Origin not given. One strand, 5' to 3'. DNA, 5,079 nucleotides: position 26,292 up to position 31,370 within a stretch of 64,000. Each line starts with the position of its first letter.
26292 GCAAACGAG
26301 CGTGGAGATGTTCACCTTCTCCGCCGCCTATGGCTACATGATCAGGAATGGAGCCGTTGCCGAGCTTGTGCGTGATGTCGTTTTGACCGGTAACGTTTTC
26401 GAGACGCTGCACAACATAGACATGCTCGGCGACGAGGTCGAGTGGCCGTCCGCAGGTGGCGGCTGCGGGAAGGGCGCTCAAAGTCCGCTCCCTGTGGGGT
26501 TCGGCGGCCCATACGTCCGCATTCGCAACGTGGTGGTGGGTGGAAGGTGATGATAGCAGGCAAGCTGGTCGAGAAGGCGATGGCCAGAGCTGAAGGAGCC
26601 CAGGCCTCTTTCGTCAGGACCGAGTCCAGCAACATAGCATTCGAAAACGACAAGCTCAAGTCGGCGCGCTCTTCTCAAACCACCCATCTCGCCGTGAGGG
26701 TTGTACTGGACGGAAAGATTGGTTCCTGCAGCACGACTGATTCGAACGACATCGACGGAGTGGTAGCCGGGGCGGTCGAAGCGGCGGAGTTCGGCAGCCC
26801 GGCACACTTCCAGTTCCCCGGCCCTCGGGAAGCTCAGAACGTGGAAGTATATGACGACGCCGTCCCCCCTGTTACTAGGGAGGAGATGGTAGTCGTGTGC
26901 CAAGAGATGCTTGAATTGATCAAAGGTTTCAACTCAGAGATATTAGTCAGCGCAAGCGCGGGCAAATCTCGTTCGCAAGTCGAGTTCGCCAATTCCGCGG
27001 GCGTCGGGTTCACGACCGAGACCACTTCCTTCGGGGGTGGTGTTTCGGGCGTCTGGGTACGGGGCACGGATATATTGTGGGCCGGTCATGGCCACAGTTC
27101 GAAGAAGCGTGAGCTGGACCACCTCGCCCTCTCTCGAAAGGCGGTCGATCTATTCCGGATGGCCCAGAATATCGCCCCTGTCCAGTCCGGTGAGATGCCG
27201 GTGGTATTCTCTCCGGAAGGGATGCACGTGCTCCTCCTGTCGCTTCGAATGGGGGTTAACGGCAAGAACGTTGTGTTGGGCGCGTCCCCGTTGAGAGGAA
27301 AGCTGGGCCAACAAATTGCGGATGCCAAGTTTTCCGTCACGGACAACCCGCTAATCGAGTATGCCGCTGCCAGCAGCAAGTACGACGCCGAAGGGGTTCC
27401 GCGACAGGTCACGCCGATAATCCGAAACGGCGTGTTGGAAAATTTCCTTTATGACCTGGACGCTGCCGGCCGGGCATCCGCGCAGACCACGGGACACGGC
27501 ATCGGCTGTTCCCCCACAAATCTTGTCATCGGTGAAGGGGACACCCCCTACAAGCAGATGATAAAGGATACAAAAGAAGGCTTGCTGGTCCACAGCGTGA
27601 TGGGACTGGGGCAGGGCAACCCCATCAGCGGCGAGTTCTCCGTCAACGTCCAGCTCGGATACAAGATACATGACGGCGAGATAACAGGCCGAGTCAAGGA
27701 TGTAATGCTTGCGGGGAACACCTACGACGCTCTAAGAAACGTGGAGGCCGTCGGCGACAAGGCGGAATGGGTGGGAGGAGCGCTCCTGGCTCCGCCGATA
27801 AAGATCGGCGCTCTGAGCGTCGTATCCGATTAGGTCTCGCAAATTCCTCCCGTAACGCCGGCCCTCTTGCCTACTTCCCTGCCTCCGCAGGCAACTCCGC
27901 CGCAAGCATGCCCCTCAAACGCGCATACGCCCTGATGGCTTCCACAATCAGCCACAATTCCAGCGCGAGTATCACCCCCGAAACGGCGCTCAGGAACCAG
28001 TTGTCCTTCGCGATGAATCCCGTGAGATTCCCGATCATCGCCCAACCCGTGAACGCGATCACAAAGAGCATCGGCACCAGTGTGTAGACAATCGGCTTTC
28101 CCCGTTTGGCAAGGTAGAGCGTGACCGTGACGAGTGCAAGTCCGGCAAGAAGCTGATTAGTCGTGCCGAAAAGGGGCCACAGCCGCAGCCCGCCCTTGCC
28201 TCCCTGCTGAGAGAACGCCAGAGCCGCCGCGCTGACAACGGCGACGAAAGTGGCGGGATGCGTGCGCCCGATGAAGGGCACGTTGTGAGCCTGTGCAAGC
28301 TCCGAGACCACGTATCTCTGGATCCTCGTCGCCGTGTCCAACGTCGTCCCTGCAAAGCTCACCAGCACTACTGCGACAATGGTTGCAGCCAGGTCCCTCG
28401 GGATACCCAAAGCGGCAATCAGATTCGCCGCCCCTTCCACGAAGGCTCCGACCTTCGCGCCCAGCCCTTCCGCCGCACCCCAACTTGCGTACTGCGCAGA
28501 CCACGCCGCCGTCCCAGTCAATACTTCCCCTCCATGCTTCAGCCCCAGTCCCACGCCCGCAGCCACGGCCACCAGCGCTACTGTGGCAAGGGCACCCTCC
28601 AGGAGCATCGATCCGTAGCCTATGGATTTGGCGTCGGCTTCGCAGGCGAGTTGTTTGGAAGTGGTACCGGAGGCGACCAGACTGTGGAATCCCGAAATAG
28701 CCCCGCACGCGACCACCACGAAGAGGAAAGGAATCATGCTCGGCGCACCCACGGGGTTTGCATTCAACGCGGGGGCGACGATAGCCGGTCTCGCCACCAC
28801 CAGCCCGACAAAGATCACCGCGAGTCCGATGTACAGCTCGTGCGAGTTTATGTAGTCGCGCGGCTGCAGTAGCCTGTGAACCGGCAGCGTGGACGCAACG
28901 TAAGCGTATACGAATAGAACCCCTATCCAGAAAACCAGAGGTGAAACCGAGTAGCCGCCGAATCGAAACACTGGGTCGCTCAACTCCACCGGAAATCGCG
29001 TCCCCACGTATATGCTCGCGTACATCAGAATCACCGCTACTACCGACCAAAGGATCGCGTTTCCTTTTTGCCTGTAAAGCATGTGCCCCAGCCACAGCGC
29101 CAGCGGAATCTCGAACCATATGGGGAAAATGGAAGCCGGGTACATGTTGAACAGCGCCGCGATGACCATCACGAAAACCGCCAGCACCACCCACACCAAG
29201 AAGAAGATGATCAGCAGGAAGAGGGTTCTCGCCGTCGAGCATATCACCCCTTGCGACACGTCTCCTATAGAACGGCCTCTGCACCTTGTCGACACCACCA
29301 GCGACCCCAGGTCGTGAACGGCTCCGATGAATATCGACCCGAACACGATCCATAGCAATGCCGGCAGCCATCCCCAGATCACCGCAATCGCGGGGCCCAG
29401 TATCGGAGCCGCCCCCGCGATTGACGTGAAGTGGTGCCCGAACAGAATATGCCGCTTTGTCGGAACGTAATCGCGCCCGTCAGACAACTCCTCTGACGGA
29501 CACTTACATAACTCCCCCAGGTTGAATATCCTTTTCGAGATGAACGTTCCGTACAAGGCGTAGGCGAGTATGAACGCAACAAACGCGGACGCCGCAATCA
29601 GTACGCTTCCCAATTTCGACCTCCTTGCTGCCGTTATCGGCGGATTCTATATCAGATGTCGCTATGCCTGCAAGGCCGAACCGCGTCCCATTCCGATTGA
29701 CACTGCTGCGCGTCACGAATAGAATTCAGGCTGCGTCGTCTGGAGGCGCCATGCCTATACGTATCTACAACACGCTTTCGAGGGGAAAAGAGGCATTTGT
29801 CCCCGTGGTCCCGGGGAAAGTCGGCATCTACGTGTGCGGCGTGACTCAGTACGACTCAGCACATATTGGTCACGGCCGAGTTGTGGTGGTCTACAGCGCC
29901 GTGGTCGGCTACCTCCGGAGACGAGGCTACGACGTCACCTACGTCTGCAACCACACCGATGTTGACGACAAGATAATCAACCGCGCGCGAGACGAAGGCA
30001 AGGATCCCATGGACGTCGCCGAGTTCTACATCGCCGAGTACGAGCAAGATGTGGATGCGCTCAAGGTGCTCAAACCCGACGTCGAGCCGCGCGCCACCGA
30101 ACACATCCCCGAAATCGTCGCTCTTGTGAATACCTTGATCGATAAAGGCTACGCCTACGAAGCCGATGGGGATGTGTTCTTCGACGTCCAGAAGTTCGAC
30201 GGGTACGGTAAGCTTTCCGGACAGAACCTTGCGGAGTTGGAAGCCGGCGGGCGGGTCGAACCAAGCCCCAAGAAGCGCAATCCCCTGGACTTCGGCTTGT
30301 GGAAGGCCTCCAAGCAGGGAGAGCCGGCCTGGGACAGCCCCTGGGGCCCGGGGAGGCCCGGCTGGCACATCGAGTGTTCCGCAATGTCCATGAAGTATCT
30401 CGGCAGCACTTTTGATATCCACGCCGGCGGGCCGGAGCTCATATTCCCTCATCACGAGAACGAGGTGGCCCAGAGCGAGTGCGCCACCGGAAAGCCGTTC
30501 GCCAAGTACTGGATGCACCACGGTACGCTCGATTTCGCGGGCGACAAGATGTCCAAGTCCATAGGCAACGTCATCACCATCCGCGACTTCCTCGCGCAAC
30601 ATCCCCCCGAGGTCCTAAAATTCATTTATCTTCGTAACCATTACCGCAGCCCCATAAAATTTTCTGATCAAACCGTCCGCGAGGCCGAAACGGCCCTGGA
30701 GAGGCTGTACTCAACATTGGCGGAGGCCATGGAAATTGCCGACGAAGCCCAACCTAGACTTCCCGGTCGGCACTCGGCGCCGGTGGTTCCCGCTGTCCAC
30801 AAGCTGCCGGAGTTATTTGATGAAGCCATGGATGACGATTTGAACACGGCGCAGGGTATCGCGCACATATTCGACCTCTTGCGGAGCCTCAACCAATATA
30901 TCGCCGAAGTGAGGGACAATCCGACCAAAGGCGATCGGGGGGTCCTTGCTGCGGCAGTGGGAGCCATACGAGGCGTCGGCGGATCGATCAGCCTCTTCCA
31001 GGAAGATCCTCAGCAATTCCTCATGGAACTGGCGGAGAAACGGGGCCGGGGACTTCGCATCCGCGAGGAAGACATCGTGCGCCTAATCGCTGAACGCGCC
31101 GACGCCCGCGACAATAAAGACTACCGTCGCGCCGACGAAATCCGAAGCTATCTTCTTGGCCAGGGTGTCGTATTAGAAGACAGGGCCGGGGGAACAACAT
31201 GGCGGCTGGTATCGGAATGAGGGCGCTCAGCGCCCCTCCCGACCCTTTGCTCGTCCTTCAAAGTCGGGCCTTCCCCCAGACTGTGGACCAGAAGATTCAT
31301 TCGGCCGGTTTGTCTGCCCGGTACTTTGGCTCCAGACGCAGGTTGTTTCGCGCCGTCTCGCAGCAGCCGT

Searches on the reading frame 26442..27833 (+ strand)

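Call 30: search_protein_families(library=pfam, proteins=[window:26442-27833:+], max_evalue=0.00001)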
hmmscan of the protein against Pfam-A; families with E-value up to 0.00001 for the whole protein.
window:26442-27833:+ (463 aa): 2 families
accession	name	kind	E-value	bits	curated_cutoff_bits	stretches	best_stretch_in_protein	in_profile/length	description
PF19289.4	PmbA_TldD_3rd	-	5.9e-63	212.4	22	1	249-460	1-218/220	PmbA/TldA metallopeptidase C-terminal domain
PF01523.21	PmbA_TldD_1st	-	1.9e-12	47.6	20.9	1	55-115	3-65/65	PmbA/TldA metallopeptidase domain 1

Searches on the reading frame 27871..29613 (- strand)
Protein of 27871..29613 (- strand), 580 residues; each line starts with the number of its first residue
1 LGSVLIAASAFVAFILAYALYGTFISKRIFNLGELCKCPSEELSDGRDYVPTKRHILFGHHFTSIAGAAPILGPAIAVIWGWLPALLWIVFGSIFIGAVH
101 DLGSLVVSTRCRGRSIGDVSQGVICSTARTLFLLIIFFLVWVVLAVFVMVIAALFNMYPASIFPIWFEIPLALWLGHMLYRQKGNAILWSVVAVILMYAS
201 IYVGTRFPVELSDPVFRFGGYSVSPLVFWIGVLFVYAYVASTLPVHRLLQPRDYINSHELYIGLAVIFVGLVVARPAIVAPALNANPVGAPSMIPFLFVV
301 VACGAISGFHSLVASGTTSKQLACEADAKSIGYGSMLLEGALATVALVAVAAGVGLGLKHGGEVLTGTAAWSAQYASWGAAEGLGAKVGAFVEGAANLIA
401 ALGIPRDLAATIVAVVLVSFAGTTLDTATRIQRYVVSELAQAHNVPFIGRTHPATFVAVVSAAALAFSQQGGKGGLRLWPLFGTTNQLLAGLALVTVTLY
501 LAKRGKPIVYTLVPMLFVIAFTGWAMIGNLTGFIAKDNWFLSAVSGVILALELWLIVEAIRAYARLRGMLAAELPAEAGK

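Call 30: search_protein_families(library=pfam, proteins=[window:27871-29613:-], max_evalue=0.00001)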
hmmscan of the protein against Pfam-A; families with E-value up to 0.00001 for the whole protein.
window:27871-29613:- (580 aa): 1 family
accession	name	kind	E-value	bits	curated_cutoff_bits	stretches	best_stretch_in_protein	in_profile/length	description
PF02554.20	CstA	-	1.4e-134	450.3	27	1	4-524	3-559/560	Carbon starvation protein CstA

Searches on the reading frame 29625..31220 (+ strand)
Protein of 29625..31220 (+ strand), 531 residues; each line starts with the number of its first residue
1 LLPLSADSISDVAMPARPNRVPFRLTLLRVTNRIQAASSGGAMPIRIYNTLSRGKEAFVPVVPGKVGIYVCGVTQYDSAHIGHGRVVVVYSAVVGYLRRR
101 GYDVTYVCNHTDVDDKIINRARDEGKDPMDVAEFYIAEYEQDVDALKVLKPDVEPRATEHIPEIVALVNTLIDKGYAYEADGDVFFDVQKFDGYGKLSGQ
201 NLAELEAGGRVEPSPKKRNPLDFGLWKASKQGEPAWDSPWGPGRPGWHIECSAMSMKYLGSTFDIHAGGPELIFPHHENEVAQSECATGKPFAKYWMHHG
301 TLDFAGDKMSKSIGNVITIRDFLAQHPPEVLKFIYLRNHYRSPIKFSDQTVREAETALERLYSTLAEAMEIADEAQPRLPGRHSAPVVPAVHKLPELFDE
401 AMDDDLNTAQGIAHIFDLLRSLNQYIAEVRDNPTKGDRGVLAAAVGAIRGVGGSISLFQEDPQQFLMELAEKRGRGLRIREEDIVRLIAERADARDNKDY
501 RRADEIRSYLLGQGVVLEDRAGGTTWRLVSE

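Call 30: search_protein_families(library=pfam, proteins=[window:29625-31220:+], max_evalue=0.00001)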
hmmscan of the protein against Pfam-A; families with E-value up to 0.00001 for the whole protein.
window:29625-31220:+ (531 aa): 5 families
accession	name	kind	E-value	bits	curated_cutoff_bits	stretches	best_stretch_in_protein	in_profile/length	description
PF01406.26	tRNA-synt_1e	-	2.2e-124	415.2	27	1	58-354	2-299/301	tRNA synthetases class I (C) catalytic domain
PF09334.17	tRNA-synt_1g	-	1.5e-14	54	20.1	1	77-190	12-126/391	tRNA synthetases class I (M)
PF09190.17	DALR_2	-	1.5e-12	48.3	22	1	398-459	2-57/57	DALR domain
PF01921.24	tRNA-synt_1f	-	6.6e-08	32.3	27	1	305-361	279-335/360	tRNA synthetases class I (K)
PF23493.1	CysS_C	-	7.6e-07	29.6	23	1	483-527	7-51/51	Cysteinyl-tRNA ligase anticodon binding domain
